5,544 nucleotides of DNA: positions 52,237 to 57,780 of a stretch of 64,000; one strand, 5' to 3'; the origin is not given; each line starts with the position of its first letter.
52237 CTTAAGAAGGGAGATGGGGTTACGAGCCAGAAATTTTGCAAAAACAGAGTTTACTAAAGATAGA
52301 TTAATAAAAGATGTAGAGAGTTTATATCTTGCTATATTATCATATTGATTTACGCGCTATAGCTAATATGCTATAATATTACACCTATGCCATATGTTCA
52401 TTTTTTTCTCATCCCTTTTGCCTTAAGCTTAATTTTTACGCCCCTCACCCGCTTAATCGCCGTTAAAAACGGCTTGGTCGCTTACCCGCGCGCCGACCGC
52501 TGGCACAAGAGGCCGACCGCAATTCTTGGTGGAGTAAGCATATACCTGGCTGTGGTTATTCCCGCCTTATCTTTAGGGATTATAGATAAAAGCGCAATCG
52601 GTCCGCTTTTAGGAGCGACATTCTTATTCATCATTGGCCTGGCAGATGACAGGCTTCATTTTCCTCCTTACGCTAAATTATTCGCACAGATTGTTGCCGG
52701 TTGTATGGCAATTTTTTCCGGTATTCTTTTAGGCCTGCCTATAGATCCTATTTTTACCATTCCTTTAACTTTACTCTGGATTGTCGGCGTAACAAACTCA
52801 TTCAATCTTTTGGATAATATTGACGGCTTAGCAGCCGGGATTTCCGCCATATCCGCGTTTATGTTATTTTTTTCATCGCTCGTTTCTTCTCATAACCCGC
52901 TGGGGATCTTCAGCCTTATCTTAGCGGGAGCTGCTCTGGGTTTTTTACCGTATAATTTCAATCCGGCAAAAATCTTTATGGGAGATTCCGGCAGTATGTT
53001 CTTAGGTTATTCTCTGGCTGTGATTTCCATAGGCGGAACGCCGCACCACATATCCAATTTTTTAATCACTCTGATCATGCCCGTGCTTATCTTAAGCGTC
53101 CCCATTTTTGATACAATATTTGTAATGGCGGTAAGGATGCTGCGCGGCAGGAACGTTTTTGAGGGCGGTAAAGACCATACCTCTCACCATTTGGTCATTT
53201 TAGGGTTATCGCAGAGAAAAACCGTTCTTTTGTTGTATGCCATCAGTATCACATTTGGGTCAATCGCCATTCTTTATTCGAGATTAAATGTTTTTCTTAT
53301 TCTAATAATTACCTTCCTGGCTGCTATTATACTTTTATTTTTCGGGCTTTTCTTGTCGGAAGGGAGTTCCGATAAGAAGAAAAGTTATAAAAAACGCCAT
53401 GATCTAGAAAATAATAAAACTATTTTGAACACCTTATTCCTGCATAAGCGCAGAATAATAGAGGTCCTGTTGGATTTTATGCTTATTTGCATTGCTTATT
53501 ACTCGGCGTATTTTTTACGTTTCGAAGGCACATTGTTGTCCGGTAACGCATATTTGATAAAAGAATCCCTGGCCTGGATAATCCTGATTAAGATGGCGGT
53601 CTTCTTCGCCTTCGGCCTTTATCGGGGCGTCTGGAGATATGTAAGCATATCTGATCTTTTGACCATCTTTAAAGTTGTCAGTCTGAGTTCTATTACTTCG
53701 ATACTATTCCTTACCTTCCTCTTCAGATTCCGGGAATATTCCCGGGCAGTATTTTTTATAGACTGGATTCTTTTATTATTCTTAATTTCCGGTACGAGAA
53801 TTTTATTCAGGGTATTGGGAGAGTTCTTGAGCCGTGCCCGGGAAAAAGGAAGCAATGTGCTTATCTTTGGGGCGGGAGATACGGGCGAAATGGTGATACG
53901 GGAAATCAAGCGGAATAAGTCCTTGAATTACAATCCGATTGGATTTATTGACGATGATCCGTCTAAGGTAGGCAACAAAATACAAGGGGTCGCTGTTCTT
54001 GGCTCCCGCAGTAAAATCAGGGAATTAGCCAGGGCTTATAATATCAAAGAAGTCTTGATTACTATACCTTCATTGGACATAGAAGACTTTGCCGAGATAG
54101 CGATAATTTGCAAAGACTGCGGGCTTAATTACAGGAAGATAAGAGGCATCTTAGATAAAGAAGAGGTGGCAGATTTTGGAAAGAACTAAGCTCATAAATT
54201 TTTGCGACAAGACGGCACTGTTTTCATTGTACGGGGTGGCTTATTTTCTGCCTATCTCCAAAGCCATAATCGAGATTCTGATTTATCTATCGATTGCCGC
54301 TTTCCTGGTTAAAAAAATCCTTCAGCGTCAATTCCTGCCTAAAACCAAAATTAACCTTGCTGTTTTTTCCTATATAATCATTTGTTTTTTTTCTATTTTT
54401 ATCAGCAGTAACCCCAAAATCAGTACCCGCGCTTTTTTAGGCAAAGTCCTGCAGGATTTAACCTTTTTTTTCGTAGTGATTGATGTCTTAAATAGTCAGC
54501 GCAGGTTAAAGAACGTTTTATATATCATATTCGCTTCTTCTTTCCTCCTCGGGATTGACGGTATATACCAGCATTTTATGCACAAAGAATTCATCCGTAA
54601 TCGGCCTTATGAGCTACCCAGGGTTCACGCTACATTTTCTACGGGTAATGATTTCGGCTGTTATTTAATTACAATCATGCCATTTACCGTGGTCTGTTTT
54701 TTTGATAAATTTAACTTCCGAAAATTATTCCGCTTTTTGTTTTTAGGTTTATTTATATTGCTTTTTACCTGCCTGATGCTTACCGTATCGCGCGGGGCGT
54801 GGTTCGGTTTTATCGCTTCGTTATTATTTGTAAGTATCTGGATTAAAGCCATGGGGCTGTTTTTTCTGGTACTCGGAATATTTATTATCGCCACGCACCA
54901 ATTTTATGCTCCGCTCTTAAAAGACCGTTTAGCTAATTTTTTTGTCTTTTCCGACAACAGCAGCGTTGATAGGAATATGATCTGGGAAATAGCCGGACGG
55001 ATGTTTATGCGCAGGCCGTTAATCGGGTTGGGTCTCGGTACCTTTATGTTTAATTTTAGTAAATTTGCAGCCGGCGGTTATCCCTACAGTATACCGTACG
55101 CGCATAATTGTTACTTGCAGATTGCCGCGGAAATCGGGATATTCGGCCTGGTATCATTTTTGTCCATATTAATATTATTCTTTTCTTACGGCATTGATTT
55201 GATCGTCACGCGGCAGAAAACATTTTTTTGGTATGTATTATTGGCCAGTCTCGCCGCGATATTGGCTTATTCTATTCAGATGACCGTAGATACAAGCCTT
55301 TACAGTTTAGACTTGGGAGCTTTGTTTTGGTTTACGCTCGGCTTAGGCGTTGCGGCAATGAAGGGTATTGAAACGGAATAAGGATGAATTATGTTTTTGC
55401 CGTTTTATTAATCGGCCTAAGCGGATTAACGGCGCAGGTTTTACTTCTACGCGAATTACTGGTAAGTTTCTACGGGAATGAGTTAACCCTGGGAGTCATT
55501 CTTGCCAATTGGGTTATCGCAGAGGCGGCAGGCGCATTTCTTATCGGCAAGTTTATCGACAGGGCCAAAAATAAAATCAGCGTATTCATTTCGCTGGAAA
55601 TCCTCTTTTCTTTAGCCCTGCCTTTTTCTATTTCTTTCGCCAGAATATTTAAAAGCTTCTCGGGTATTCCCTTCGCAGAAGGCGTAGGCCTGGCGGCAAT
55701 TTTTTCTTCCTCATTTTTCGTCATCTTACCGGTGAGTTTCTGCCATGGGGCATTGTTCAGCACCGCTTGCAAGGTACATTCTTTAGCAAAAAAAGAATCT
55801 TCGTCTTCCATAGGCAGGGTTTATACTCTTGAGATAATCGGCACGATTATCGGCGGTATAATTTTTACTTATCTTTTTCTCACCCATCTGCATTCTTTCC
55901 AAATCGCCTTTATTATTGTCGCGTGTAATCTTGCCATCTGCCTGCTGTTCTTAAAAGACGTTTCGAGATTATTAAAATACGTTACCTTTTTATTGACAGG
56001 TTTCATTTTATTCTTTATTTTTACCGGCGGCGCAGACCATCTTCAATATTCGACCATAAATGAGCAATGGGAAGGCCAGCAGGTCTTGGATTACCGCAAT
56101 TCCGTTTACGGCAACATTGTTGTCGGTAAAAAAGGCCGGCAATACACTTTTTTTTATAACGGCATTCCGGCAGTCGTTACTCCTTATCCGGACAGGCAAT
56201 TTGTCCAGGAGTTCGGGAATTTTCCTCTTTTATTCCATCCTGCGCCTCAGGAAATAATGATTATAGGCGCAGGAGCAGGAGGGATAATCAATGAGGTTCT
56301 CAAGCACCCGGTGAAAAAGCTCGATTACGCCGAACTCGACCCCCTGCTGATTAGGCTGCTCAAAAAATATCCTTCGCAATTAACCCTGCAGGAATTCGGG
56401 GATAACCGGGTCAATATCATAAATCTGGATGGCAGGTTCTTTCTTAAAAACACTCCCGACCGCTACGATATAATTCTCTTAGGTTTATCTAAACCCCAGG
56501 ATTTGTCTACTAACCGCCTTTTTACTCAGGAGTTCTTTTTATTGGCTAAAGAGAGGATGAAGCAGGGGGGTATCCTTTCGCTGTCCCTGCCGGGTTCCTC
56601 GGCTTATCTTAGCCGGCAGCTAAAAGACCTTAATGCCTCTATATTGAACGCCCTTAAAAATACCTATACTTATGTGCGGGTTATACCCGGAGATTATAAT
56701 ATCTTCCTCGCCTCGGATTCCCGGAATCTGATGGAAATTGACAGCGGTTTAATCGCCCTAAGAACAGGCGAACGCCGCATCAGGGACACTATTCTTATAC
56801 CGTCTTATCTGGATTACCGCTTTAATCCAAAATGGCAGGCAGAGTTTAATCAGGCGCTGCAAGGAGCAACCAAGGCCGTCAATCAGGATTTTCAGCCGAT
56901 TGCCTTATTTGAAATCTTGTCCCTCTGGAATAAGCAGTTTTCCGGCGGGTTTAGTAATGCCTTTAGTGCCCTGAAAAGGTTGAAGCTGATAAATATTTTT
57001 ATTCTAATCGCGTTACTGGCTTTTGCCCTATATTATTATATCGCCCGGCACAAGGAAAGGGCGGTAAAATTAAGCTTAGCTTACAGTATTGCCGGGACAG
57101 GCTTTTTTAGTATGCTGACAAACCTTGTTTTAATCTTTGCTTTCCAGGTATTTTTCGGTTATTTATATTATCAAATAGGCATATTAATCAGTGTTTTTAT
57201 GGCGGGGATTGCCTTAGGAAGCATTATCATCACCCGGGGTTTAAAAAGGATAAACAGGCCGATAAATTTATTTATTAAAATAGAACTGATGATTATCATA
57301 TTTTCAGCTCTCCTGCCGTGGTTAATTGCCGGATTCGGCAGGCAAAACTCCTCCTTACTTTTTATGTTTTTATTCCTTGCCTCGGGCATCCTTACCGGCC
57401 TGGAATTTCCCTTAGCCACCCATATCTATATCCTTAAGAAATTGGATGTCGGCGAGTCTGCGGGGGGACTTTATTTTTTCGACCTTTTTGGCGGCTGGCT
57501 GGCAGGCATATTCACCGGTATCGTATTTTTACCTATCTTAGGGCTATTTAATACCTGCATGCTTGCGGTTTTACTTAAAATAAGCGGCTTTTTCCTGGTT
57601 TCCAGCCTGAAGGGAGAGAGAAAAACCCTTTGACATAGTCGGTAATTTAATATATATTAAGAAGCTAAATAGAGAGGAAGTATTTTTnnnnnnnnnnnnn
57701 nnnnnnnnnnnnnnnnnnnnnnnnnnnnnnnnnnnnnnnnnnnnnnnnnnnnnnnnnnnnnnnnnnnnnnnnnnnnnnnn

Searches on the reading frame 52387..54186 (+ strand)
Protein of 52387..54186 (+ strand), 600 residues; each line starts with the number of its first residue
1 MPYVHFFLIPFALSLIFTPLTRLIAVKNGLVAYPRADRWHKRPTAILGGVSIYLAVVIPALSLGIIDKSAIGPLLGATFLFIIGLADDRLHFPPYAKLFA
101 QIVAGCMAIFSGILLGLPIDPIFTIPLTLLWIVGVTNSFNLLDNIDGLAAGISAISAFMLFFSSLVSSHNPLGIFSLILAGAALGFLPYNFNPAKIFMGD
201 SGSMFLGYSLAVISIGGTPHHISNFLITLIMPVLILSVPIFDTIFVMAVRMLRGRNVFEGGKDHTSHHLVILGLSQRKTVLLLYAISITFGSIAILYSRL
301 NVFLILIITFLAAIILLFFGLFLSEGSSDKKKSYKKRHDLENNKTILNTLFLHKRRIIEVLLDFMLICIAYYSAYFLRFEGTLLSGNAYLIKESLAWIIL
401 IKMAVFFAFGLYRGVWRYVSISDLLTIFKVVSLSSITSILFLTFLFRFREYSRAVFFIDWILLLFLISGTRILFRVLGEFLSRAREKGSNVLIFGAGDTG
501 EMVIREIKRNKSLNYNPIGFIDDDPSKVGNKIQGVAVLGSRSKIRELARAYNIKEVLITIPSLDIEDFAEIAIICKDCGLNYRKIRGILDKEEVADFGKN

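Call 79: search_protein_families(library=pfam, proteins=[window:52387-54186:+], max_evalue=0.001)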
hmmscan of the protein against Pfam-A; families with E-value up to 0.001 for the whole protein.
window:52387-54186:+ (600 aa): 3 families
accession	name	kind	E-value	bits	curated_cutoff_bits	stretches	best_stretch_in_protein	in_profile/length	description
PF00953.26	Glycos_transf_4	-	1.4e-36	126.4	27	1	72-216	3-158/160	Glycosyl transferase family 4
PF13727.12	CoA_binding_3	-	1.5e-17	64.6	25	1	408-575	2-164/175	CoA-binding domain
PF17836.7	PglD_N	-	2.1e-05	25.4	23.4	1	490-547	1-54/78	PglD N-terminal domain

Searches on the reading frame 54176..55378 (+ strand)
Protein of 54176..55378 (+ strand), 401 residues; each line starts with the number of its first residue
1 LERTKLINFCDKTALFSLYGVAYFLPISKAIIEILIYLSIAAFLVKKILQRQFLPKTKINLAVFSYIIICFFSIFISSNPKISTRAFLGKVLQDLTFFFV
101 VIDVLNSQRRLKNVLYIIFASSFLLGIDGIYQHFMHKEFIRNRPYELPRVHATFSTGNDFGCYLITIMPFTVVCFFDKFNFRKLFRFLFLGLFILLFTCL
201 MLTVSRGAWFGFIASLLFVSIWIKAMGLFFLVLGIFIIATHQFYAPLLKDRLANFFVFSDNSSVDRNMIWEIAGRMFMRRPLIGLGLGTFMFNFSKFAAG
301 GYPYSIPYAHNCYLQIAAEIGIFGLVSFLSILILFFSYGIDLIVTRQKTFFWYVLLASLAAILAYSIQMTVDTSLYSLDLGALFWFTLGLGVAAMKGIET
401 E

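Call 79: search_protein_families(library=pfam, proteins=[window:54176-55378:+], max_evalue=0.001)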
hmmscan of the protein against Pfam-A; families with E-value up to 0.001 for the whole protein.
window:54176-55378:+ (401 aa): 1 family
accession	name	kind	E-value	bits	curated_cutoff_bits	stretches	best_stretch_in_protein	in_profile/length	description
PF04932.20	Wzy_C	-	6.7e-20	71.8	31.7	1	192-329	2-149/149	O-Antigen ligase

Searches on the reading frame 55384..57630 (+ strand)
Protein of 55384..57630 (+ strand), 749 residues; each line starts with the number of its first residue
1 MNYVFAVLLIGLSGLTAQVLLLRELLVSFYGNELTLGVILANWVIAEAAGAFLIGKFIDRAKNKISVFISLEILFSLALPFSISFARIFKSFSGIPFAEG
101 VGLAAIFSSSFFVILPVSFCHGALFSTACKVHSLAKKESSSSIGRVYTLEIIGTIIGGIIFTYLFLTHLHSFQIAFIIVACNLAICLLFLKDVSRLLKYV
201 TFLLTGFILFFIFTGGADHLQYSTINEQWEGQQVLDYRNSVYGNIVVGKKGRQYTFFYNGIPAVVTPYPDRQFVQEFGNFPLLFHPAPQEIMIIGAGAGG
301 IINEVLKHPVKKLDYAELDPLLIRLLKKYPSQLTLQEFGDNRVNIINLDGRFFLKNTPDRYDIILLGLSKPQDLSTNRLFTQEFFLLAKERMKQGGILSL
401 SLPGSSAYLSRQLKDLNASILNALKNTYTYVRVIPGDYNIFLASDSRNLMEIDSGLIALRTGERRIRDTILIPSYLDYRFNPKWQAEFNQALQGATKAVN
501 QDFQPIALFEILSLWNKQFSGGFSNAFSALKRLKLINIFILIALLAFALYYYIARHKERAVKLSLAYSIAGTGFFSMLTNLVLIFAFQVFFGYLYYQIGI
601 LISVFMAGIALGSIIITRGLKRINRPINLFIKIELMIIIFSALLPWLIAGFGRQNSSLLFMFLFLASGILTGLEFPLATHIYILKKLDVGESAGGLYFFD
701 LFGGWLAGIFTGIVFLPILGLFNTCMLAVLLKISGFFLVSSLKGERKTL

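Call 79: search_protein_families(library=pfam, proteins=[window:55384-57630:+], max_evalue=0.001)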
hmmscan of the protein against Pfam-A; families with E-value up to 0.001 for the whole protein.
window:55384-57630:+ (749 aa): 1 family
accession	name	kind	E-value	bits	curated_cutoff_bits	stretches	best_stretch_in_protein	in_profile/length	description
PF01564.23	Spermine_synth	-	2.2e-24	86.5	22.9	1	278-435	9-164/186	Spermine/spermidine synthase domain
